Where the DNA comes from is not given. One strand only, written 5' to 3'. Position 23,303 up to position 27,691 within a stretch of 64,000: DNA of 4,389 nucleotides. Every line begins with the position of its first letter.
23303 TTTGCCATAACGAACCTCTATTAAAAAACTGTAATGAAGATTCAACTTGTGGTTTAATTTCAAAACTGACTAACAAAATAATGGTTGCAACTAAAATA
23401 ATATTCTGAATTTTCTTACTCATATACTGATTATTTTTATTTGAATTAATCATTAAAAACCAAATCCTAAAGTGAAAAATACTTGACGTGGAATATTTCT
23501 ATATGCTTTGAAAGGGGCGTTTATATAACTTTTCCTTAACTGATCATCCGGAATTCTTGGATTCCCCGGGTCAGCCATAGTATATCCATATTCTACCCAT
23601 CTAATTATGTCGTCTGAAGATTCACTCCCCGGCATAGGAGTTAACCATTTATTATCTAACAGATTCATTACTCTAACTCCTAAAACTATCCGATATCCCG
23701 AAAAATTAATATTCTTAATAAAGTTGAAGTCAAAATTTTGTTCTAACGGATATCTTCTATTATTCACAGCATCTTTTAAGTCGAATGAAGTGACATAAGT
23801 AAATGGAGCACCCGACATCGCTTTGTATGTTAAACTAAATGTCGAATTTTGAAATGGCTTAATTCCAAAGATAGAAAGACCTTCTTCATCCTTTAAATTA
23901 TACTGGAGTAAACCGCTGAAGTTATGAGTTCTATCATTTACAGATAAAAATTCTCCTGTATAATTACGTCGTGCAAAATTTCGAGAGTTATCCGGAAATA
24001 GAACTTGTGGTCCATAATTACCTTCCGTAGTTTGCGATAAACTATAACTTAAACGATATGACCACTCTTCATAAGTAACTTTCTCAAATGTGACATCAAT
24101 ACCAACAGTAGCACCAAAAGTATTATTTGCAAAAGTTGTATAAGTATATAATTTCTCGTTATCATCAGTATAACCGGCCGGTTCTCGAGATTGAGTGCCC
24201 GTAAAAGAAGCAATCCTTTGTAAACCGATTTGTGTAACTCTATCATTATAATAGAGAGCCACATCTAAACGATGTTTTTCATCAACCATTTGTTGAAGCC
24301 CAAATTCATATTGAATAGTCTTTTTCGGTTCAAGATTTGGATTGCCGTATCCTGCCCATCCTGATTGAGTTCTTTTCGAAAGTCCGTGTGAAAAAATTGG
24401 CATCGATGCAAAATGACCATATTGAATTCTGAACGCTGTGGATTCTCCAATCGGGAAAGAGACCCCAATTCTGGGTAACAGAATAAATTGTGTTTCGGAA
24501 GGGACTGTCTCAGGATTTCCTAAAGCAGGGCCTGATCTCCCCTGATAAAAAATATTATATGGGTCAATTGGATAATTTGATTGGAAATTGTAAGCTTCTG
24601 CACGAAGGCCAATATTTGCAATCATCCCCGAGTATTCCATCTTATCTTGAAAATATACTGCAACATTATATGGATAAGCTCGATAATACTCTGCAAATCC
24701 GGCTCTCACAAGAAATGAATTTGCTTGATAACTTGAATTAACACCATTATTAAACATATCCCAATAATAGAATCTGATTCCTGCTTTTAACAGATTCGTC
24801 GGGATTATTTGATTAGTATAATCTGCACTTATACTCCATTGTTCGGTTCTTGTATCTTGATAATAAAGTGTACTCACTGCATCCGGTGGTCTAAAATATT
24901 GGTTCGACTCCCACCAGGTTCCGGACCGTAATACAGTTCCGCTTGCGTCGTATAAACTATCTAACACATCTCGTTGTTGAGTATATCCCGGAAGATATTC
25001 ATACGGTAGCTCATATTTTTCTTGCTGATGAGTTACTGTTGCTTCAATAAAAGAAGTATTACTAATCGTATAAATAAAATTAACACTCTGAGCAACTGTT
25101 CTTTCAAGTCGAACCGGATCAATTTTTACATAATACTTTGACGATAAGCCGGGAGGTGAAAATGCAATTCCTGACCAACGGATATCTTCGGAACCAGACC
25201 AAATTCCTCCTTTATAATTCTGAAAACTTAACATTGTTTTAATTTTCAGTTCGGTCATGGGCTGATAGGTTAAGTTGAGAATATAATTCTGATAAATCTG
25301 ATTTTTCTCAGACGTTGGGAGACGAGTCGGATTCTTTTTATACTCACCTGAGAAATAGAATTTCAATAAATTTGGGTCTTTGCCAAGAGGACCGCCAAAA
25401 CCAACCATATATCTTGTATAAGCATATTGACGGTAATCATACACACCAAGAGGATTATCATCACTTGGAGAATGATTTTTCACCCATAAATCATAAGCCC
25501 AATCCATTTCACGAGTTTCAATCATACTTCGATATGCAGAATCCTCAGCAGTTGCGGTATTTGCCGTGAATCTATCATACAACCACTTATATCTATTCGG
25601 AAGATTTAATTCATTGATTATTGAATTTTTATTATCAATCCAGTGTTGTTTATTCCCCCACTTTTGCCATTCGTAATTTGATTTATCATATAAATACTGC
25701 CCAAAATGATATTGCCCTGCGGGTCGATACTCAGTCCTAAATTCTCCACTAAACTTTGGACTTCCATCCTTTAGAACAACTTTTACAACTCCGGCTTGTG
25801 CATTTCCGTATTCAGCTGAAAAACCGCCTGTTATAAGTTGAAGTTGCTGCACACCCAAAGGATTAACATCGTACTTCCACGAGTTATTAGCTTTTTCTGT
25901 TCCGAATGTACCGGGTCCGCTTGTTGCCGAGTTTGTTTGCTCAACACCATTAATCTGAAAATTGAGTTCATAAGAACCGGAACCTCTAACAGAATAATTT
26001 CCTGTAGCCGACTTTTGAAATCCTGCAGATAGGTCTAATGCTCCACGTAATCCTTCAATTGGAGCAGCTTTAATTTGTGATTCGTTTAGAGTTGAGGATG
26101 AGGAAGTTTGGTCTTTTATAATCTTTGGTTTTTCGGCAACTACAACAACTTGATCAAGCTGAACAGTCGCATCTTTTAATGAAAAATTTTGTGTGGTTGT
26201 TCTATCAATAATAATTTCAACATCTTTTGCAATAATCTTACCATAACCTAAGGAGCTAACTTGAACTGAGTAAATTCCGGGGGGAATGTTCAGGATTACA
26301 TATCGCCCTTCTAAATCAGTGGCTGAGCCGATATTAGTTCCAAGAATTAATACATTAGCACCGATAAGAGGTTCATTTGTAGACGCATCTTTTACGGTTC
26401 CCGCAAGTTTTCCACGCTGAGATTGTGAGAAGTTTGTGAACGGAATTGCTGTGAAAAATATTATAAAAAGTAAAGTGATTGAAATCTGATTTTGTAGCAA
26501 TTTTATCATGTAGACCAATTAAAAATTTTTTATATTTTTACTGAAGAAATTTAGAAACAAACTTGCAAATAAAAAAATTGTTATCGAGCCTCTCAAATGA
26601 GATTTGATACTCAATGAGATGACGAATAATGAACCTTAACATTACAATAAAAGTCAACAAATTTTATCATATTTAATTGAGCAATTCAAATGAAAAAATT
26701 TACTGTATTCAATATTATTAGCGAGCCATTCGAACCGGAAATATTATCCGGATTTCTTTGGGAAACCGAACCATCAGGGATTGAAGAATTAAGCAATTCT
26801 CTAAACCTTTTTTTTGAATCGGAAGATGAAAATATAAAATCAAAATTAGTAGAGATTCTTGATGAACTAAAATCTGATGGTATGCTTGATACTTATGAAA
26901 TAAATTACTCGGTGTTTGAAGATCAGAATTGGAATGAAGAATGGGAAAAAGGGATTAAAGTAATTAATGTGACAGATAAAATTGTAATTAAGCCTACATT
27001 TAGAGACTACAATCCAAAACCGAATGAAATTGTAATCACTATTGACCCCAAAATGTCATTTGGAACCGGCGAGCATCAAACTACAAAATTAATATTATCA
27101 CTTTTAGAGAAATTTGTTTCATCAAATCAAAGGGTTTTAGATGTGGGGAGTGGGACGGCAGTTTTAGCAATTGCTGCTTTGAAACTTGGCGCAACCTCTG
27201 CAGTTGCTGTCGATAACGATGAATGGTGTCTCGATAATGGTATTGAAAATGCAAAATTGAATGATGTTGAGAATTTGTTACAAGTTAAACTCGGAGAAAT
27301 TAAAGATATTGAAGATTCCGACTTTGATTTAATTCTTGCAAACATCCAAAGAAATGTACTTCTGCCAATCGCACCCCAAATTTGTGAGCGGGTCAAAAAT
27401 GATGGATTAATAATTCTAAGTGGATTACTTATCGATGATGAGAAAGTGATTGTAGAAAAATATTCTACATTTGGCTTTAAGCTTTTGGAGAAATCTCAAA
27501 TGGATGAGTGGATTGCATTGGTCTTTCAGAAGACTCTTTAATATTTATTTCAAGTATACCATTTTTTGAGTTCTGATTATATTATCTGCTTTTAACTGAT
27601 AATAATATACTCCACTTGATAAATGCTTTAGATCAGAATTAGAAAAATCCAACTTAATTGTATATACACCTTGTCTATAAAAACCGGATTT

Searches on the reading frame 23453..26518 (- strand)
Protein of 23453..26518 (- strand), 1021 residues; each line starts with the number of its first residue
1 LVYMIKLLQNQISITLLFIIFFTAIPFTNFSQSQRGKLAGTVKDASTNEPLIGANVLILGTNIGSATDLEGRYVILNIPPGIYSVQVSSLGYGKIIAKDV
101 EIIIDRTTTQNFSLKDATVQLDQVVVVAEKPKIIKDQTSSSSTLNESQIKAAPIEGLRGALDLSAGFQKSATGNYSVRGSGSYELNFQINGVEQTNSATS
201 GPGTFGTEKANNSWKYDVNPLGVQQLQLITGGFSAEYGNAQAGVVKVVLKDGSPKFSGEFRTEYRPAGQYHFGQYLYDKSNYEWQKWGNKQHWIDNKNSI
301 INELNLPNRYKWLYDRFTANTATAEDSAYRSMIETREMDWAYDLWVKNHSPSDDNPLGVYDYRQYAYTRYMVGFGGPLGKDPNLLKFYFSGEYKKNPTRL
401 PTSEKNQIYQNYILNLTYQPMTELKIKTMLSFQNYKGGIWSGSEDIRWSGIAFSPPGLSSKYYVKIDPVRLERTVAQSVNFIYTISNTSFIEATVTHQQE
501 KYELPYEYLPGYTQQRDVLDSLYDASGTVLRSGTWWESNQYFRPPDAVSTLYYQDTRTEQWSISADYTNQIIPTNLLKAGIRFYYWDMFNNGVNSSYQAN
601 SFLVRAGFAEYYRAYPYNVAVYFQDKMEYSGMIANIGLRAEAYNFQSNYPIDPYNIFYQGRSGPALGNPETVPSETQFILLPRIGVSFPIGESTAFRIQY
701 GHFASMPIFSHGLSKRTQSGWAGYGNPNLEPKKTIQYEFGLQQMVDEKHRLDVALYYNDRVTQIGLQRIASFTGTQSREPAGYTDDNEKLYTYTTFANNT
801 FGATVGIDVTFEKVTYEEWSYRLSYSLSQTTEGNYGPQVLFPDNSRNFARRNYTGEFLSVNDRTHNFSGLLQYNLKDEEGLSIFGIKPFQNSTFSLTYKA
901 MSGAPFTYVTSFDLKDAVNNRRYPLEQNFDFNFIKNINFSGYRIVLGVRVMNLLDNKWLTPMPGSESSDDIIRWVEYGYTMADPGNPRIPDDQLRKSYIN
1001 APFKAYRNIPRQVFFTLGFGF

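Call 31: search_protein_families(library=pfam, proteins=[window:23453-26518:-], max_evalue=0.00001)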
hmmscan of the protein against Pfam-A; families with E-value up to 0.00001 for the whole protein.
window:23453-26518:- (1021 aa): 4 families
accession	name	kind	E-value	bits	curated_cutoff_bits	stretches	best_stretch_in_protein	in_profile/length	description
PF13715.12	CarbopepD_reg_2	-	8.6e-20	71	32.2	1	39-126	2-88/88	CarboxypepD_reg-like domain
PF13620.12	CarboxypepD_reg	-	6.6e-16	58.9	32.3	1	38-115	2-82/82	Carboxypeptidase regulatory-like domain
PF14905.12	OMP_b-brl_3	-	1.6e-10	41.1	27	1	539-939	29-395/408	Outer membrane protein beta-barrel family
PF07715.20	Plug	-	2.4e-08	34.9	23.9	1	135-244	3-106/107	TonB-dependent Receptor Plug Domain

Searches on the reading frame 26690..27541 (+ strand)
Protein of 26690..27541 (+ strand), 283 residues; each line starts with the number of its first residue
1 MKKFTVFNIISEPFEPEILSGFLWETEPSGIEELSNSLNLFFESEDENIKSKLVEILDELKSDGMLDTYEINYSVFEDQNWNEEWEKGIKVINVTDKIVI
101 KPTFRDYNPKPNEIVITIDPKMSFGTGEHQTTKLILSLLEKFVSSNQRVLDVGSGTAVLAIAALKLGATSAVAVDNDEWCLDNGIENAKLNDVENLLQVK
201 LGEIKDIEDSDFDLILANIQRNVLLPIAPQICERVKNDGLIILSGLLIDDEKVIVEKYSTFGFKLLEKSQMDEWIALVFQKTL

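Call 43: search_protein_families(library=pfam, proteins=[window:26690-27541:+], max_evalue=0.00001)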
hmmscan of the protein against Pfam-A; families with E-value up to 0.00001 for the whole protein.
window:26690-27541:+ (283 aa): 3 families
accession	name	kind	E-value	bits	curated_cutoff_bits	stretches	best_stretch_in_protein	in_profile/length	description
PF06325.19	PrmA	-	3e-63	214.5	22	1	41-281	61-295/296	Ribosomal protein L11 methyltransferase (PrmA)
PF05175.20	MTS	-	4.8e-08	33.3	23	1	131-218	19-105/170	Methyltransferase small domain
PF13847.12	Methyltransf_31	-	1.1e-07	32.1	27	1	144-219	2-84/145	Methyltransferase domain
